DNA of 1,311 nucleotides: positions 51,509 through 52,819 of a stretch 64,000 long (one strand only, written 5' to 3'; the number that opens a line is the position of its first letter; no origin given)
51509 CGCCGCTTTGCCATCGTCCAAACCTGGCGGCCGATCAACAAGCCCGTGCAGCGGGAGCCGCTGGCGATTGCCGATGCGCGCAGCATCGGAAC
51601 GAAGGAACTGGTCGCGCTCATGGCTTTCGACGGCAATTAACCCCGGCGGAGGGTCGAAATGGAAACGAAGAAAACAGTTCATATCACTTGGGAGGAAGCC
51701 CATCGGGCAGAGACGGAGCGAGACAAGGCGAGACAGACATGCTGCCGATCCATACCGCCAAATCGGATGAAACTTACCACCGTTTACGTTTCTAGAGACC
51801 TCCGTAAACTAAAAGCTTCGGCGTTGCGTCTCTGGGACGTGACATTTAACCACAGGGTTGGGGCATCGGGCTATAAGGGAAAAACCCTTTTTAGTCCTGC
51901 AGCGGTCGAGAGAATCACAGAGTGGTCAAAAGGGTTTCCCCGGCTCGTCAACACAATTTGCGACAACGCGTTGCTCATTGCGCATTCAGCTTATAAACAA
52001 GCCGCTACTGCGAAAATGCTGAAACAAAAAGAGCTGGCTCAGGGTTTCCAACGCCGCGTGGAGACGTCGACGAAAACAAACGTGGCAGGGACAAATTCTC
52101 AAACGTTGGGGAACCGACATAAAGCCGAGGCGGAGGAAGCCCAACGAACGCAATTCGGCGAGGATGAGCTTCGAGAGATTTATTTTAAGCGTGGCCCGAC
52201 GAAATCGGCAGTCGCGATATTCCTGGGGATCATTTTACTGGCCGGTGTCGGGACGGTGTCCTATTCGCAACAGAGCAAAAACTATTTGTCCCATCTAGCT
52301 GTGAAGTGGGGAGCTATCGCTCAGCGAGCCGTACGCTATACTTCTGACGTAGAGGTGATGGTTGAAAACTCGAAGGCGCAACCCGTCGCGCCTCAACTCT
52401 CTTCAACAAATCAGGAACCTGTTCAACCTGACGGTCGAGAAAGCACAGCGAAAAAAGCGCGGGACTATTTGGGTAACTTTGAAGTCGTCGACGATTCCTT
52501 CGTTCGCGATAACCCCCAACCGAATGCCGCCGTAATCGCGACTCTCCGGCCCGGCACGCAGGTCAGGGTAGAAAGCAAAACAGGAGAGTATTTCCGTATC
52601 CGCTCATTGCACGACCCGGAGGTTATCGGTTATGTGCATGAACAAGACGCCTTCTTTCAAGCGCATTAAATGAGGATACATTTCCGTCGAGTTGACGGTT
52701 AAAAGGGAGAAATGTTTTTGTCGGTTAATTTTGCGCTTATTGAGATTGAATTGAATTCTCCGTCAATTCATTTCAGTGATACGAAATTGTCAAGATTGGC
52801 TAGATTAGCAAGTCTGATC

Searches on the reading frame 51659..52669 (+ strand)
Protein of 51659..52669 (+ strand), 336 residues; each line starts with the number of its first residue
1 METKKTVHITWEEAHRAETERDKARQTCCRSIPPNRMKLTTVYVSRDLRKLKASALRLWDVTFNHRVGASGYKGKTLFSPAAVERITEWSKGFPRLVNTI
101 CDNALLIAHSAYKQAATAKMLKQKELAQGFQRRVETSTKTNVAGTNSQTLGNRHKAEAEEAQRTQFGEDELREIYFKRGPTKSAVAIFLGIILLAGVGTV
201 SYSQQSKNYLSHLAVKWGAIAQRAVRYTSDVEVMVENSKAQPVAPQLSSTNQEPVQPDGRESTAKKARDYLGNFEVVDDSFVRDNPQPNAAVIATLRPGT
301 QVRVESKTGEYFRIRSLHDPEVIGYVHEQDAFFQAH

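Call 7: search_protein_families(library=pfam, proteins=[window:51659-52669:+], max_evalue=0.01)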
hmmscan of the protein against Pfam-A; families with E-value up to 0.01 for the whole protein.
window:51659-52669:+ (336 aa): 2 families
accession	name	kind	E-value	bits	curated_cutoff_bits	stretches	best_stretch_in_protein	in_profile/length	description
PF08239.17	SH3_3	-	2.8e-06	27.9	27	1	281-328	4-50/54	Bacterial SH3 domain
PF06347.19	SH3_4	-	0.00088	19.4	24.1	1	280-315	5-40/56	Bacterial SH3 domain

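Call 43: find_homologous_proteins(query=window:51659-52669:+, max_evalue=0.00001)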
Query window:51659-52669:+ (336 aa): 165 proteins with E <= 0.00001 among 2499 candidates; the best 120 are listed.
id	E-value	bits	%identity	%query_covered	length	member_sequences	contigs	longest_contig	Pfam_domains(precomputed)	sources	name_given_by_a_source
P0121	9.6e-209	710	96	100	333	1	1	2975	PF08239.18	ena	-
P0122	3.8e-207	705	95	100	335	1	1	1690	PF08239.18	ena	-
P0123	5.5e-207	705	95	100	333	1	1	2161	PF08239.18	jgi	jgi:hypothetical protein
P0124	1.1e-206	704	95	100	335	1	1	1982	PF08239.18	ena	-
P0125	2.0e-206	703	95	100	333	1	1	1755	PF08239.18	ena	-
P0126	3.9e-206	702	95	100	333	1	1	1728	PF08239.18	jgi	-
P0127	4.9e-206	701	95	100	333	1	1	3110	PF08239.18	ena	-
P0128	1.2e-205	700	95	100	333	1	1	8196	PF08239.18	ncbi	-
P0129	2.4e-205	699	95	100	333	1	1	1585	PF08239.18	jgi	-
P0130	2.5e-205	699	95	100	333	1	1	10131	PF08239.18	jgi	jgi:hypothetical protein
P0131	2.7e-205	699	94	100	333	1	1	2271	PF08239.18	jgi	-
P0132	3.3e-205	699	95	100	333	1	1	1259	PF08239.18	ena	-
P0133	6.6e-205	698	94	100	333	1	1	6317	PF08239.18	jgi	-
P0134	6.6e-205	698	95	100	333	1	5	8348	PF08239.18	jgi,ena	-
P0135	8.7e-205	697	94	100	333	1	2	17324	PF08239.18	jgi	jgi:hypothetical protein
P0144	1.9e-203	693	94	100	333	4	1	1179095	PF08239.18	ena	-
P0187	3.2e-170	584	81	100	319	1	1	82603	PF08239.18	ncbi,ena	-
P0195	4.1e-148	511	71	100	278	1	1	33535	PF08239.18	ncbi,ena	-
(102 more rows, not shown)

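Call 44: find_encoding_contigs(protein=P0187, flank=8000, max_places=2)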
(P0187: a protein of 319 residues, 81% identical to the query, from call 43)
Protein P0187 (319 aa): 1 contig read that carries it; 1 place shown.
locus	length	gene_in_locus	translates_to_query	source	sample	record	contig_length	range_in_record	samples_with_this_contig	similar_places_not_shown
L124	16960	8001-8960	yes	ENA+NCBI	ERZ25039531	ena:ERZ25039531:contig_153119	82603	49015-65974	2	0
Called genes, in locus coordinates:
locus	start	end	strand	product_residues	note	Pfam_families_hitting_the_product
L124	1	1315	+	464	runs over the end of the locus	PF13546:DDE_5, PF01609:DDE_Tnp_1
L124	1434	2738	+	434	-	PF21360:PylC-like_N, PF02655:ATP-grasp_3, PF02786:CPSase_L_D2, PF02222:ATP-grasp (weak), PF15632:ATPgrasp_Ter (weak)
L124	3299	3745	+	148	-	PF00011:HSP20, PF17886:ArsA_HSP20 (weak)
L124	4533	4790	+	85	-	-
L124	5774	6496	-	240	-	-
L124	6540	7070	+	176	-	PF03330:DPBB_1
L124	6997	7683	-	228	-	PF01797:Y1_Tnp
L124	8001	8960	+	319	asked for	PF08239:SH3_3 (weak)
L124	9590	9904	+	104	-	-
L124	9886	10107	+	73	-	-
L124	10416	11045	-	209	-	PF09990:DUF2231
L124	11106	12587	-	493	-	PF02310:B12-binding, PF04055:Radical_SAM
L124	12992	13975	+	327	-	PF04392:ABC_sub_bind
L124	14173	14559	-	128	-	PF00072:Response_reg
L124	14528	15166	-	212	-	-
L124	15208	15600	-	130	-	PF00072:Response_reg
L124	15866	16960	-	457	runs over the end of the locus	PF05036:SPOR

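Call 45: find_encoding_contigs(protein=P0195, flank=8000, max_places=2)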
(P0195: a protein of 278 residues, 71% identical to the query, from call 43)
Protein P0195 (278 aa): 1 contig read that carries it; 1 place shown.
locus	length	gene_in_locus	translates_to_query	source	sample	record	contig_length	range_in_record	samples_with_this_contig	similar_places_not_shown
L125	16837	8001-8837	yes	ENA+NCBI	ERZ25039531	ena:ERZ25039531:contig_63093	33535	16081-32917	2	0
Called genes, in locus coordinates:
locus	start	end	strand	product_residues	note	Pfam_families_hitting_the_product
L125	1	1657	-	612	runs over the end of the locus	PF00501:AMP-binding, PF13193:AMP-binding_C (weak), PF00550:PP-binding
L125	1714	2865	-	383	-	PF01411:tRNA-synt_2c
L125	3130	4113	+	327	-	PF13379:NMT1_2, PF09084:NMT1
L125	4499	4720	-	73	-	-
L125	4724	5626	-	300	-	PF01582:TIR (weak), PF08937:ThsB_TIR (weak), PF13676:TIR_2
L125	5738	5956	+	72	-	-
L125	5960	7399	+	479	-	PF11794:HpaB_N, PF03241:HpaB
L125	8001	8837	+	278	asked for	PF08239:SH3_3 (weak)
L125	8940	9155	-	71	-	-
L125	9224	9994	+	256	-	PF01548:DEDD_Tnp_IS110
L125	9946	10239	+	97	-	PF02371:Transposase_20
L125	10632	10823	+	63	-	-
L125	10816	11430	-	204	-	PF12849:PBP_like_2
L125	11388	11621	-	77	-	-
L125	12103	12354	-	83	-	-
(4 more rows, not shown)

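Call 46: find_encoding_contigs(protein=P0144, flank=10000, max_places=2)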
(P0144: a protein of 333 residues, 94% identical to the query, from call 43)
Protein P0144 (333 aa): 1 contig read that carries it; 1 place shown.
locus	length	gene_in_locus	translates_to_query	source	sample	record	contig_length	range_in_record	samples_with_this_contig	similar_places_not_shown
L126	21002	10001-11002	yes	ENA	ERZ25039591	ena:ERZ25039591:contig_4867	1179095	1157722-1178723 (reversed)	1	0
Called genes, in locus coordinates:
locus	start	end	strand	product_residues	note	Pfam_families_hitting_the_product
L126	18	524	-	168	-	-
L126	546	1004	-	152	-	PF14319:Zn_Tnp_IS91, PF04986:Y2_Tnp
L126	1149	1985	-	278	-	PF13495:Phage_int_SAM_4, PF02899:Phage_int_SAM_1 (faint), PF00589:Phage_integrase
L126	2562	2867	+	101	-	-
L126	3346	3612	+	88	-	PF04392:ABC_sub_bind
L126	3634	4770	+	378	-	-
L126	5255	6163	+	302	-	PF04392:ABC_sub_bind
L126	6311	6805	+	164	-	PF04392:ABC_sub_bind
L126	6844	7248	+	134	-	PF04392:ABC_sub_bind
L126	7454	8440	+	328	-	PF04392:ABC_sub_bind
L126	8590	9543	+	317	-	PF04392:ABC_sub_bind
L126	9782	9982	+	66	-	-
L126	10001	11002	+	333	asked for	PF08239:SH3_3 (weak)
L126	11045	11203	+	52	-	-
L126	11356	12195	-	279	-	PF01078:Mg_chelatase, PF13335:Mg_chelatase_C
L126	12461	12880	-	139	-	PF13541:ChlI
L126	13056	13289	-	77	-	PF09723:Zn_ribbon_8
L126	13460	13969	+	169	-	PF00478:IMPDH, PF00571:CBS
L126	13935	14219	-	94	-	-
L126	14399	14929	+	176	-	PF00478:IMPDH, PF01070:FMN_dh, PF01645:Glu_synthase (weak), PF03060:NMO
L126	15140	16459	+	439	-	PF00117:GATase, PF07722:Peptidase_C26 (weak), PF02540:NAD_synthase (weak), PF03054:tRNA_Me_trans (faint), PF00958:GMP_synt_C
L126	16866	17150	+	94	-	PF00293:NUDIX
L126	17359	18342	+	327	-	PF02811:PHP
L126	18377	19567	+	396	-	PF07733:DNA_pol3_alpha, PF17657:DNA_pol3_finger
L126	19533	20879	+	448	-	PF14579:HHH_6, PF01336:tRNA_anti-codon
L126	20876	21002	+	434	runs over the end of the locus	PF13167:GTP-bdg_N, PF16360:GTP-bdg_M, PF00350:Dynamin_N (faint), PF01926:MMR_HSR1, PF02421:FeoB_N (faint)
